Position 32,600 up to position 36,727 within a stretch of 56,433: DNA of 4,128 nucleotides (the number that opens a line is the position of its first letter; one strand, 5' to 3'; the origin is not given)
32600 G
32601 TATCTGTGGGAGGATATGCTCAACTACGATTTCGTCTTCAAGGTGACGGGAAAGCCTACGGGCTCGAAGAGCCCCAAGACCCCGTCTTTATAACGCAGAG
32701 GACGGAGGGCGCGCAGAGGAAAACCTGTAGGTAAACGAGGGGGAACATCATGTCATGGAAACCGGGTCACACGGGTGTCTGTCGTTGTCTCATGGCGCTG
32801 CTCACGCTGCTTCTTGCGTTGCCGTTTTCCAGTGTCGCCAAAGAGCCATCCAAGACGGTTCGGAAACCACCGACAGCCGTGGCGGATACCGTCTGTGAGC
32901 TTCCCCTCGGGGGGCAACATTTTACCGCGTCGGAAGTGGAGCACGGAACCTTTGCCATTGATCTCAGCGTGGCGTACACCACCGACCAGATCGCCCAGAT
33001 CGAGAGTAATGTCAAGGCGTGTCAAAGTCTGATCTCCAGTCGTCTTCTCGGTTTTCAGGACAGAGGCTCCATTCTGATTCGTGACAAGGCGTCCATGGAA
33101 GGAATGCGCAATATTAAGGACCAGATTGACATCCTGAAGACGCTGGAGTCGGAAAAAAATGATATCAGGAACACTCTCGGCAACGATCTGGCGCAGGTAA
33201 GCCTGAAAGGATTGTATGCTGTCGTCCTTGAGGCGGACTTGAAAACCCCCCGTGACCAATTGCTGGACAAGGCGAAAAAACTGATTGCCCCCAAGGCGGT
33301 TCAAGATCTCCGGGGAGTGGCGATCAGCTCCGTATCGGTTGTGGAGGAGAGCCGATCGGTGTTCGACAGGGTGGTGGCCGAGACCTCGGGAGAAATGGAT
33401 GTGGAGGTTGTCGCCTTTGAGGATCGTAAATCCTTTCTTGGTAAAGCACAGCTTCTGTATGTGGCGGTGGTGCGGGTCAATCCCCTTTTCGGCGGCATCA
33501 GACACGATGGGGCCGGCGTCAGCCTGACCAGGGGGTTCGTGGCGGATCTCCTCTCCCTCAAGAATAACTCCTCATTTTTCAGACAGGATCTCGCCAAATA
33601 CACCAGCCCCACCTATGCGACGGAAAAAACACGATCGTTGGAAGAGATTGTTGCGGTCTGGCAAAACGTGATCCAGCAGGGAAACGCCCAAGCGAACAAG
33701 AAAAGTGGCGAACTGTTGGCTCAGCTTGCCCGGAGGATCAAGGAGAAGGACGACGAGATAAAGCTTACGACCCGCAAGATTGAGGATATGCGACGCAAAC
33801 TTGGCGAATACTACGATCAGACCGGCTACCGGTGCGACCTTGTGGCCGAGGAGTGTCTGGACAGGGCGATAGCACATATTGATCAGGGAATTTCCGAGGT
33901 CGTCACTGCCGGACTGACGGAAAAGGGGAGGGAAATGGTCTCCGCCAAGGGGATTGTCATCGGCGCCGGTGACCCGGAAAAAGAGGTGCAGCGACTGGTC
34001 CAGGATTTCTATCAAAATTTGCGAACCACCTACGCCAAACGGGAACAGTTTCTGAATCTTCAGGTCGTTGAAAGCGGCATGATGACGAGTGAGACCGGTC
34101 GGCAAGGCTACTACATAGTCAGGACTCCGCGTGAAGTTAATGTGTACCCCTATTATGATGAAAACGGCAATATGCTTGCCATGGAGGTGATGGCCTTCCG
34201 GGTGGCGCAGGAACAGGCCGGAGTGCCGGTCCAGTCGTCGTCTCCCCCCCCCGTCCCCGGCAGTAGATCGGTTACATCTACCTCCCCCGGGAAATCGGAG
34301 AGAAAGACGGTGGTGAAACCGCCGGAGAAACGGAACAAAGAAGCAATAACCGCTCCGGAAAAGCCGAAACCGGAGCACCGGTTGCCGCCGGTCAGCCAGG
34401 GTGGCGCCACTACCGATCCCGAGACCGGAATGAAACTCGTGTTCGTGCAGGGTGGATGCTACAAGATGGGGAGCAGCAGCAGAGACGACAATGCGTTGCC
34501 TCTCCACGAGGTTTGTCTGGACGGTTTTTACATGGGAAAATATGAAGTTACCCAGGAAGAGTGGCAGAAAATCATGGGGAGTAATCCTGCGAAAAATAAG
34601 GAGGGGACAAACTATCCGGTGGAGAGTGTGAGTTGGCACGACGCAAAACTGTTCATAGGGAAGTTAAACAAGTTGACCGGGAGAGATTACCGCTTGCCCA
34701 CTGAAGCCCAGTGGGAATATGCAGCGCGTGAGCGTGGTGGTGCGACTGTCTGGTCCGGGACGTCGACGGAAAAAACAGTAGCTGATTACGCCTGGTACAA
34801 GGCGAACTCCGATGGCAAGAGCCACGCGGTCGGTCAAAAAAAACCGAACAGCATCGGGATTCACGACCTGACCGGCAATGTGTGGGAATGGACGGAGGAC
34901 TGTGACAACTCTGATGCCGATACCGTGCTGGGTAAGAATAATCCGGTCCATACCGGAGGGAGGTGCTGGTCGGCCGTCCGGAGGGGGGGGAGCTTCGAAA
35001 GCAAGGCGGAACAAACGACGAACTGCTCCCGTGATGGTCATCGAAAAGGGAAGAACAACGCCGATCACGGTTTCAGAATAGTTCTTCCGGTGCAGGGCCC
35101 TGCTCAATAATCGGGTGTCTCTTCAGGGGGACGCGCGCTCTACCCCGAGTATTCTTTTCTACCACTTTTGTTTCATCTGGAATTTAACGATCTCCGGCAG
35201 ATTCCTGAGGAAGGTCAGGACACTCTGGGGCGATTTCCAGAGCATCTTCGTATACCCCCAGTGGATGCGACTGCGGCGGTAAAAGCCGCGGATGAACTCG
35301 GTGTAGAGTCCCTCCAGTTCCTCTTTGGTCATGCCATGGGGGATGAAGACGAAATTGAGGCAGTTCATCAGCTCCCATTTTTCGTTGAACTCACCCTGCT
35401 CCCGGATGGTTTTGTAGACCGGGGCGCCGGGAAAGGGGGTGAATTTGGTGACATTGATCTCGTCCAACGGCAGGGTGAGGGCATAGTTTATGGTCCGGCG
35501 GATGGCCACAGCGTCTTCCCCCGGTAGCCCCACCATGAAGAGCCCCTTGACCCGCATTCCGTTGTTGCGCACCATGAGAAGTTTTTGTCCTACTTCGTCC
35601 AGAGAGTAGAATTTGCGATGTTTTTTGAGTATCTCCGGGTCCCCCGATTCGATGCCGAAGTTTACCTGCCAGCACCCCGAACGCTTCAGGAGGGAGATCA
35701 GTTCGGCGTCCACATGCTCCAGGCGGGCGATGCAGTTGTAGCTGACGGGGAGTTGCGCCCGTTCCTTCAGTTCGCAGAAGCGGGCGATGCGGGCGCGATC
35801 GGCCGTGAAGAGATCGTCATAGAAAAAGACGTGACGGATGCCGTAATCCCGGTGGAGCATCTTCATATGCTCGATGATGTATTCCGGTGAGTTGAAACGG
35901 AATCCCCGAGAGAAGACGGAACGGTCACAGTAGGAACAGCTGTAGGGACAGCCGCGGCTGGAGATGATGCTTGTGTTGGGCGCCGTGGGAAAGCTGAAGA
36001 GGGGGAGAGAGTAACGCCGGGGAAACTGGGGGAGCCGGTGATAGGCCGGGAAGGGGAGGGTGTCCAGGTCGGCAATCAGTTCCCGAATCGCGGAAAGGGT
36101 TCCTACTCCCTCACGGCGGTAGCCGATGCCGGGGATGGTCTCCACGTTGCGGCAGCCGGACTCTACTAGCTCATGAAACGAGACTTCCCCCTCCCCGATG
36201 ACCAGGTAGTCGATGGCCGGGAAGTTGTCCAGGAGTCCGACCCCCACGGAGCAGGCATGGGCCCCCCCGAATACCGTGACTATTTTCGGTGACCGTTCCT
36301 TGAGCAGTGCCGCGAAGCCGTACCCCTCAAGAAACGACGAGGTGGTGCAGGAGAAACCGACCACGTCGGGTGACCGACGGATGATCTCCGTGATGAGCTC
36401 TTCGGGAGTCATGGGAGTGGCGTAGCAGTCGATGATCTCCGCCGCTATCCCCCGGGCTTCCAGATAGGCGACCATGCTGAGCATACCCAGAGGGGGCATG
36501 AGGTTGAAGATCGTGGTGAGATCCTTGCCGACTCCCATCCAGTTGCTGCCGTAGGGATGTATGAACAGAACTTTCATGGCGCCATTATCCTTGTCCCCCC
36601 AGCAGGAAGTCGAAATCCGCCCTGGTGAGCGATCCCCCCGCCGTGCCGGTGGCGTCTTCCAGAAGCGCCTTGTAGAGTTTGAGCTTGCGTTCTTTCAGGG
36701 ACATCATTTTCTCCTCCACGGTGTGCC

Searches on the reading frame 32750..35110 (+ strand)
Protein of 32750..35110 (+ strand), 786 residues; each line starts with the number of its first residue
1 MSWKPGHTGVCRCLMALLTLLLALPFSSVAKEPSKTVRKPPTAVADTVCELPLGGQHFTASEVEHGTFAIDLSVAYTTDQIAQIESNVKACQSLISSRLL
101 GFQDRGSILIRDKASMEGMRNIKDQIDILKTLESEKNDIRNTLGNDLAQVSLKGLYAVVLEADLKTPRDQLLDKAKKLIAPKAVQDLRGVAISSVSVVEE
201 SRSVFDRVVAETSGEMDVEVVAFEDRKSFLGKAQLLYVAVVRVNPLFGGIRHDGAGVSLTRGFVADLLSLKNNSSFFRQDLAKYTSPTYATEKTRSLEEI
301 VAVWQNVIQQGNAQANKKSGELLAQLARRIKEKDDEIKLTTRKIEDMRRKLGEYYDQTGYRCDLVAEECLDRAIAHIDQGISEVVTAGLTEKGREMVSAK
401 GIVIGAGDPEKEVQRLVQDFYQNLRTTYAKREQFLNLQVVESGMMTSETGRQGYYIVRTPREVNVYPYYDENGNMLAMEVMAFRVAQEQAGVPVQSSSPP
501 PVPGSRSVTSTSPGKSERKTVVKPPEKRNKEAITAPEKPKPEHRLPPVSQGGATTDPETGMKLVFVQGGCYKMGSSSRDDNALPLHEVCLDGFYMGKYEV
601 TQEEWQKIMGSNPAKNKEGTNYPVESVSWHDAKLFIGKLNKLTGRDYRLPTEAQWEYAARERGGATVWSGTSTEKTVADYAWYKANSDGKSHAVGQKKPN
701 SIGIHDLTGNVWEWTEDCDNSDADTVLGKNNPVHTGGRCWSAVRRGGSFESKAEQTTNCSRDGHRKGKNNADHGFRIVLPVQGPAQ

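Call 61: search_protein_families(library=pfam, proteins=[window:32750-35110:+], max_evalue=0.00001)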
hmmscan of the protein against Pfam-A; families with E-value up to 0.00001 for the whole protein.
window:32750-35110:+ (786 aa): 1 family
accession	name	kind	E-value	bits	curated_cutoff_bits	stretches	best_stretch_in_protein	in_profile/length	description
PF03781.23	FGE-sulfatase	-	4.9e-38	131.7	23.3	1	562-778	4-254/255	Sulfatase-modifying factor enzyme 1-like domain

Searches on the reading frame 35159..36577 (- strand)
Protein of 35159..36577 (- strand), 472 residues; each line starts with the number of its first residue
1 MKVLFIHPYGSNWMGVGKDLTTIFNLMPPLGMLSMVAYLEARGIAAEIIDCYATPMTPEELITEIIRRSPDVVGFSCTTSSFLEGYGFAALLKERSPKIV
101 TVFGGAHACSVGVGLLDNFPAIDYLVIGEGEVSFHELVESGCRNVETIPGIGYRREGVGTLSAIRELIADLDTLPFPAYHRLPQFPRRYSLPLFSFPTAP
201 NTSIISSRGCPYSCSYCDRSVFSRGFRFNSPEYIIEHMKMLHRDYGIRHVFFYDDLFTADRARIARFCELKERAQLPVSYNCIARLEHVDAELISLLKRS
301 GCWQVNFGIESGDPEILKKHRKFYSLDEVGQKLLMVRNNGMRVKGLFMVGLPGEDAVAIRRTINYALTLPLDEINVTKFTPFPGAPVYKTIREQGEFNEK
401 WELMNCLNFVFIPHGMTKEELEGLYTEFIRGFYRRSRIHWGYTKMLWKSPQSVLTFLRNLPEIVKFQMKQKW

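Call 61: search_protein_families(library=pfam, proteins=[window:35159-36577:-], max_evalue=0.00001)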
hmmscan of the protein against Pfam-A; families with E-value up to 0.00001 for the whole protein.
window:35159-36577:- (472 aa): 2 families
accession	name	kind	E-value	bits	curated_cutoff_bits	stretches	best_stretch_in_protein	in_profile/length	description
PF04055.27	Radical_SAM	-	1.2e-24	87.8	29.5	1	204-365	1-165/166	Radical SAM superfamily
PF02310.24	B12-binding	-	2e-18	66.8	32.1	1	21-137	6-120/121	B12 binding domain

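Call 84: search_protein_families(library=ncbifam, proteins=[window:35159-36577:-], max_evalue=0.00001)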
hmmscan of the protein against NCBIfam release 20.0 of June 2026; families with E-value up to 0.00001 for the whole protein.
window:35159-36577:- (472 aa): 20 families
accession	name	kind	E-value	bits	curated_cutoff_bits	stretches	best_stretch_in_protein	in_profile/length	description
TIGR03471.1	HpnJ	equivalog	1.7e-48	165.7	577.6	1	47-469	48-469/472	hopanoid biosynthesis associated radical SAM protein HpnJ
NF038361.1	rSAM_Sden_1168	equivalog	2.2e-48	165.2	575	1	25-395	81-477/560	Sden_1168 family B12-binding radical SAM P-methyltransferase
NF050148.1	rSAM_ApyD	equivalog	5e-48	164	750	1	22-356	18-353/645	RiPP biosynthesis radical SAM protein ApyD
TIGR02026.1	BchE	equivalog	5.7e-47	160.7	481.35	1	4-440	3-434/497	magnesium-protoporphyrin IX monomethyl ester anaerobic oxidative cyclase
TIGR03975.1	rSAM_ocin_1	subfamily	2.5e-34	118.7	281.85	1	59-357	118-418/606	RiPP maturation radical SAM C-methyltransferase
NF033070.1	rSAM_AprD4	equivalog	3.7e-33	115.1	500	1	145-422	145-421/456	AprD4 family radical SAM diol-dehydratase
TIGR04479.1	bcpD_PhpK_rSAM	subfamily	3e-30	105.1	600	1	202-367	242-407/504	PhpK family radical SAM P-methyltransferase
TIGR04072.2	rSAM_ladder_B12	equivalog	2.7e-28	98.8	360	1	203-405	182-386/443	lipid biosynthesis B12-binding/radical SAM protein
TIGR04367.1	HpnR_B12_rSAM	equivalog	9e-28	97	650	1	1-395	1-377/490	hopanoid C-3 methylase HpnR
TIGR04013.1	B12_SAM_MJ_1487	hypoth_equivalog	1.5e-24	86.6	251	2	53-243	26-194/382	TIGR04013 family B12-binding domain/radical SAM domain-containing protein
TIGR04385.1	B12_rSAM_cofa1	equivalog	2.9e-24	86.1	450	1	29-364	20-359/438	B12 lower ligand biosynthesis radical SAM protein BzaD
TIGR04190.1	B12_SAM_Ta0216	equivalog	1.6e-23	83.2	500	1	22-369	31-394/554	TIGR04190 family B12-binding domain/radical SAM domain protein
TIGR04295.1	B12_rSAM_oligo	hypoth_equivalog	2.4e-22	79.2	400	1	29-391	25-384/422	TIGR04295 family B12-binding domain-containing radical SAM protein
TIGR04014.1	B12_SAM_MJ_0865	equivalog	1.6e-20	73.3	360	1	115-395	84-362/434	methyl-coenzyme M reductase glutamine C-methyltransferase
NF033712.0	B12_rSAM_KedN5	subfamily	9.1e-19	67.1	700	1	51-217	43-211/624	KedN5 family methylcobalamin-dependent radical SAM C-methyltransferase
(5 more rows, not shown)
